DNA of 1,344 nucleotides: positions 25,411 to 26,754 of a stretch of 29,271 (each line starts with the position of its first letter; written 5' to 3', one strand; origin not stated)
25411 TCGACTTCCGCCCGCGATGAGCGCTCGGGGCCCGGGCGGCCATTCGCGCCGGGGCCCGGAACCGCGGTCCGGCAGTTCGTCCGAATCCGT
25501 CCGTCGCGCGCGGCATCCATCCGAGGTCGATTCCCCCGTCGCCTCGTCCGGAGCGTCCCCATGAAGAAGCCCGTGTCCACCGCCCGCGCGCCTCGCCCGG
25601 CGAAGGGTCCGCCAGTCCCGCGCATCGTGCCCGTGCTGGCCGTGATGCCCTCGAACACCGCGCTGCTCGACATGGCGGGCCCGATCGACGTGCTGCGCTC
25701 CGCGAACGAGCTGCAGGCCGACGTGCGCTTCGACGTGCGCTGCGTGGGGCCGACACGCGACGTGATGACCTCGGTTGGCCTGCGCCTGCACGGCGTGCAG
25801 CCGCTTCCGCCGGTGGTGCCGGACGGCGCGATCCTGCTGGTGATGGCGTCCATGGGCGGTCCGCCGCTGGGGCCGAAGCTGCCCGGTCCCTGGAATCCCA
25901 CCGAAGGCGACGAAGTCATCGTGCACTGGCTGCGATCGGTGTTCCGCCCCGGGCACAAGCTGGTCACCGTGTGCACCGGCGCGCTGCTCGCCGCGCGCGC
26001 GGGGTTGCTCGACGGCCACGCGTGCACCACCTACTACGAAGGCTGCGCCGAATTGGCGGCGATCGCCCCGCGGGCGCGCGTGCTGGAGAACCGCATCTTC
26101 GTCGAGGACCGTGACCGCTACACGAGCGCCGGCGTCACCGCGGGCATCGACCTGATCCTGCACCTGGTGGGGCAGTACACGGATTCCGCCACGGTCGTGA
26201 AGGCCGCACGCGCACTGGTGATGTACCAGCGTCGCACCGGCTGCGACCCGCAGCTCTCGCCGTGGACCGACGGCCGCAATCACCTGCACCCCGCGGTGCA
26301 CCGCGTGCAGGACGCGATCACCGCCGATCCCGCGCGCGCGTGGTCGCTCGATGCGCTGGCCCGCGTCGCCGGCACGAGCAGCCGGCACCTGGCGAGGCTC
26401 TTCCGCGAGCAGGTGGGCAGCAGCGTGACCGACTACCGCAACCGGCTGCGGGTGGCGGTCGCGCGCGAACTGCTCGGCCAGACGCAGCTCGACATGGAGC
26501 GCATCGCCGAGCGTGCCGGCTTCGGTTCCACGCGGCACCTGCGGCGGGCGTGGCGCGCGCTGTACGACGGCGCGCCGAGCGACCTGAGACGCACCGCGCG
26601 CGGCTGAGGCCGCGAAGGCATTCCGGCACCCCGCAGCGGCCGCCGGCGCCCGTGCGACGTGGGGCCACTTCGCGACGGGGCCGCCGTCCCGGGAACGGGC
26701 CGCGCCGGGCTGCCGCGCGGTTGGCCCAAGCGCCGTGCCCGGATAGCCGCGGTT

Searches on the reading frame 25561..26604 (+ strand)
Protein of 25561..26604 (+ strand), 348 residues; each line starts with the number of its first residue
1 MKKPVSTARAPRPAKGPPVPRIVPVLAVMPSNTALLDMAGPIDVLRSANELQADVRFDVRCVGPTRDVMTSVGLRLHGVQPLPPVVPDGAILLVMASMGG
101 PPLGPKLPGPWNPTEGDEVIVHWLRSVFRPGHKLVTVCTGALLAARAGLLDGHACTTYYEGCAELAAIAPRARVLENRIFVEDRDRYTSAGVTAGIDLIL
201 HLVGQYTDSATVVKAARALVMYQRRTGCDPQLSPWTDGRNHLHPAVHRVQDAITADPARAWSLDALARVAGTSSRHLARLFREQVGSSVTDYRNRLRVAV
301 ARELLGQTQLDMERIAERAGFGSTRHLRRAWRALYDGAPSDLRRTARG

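Call 20: search_protein_families(library=pfam, proteins=[window:25561-26604:+], max_evalue=0.001)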
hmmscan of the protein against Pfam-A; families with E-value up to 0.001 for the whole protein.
window:25561-26604:+ (348 aa): 3 families
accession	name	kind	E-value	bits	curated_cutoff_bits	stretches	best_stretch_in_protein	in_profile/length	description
PF12833.13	HTH_18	-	7.4e-20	71.5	33.6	1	266-344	1-79/80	Helix-turn-helix domain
PF00165.29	HTH_AraC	-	8.7e-13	48.5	26.6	1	257-294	5-42/42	Bacterial regulatory helix-turn-helix proteins, AraC family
PF01965.30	DJ-1_PfpI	-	4.4e-10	40.1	26.6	1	116-203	79-163/165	DJ-1/PfpI family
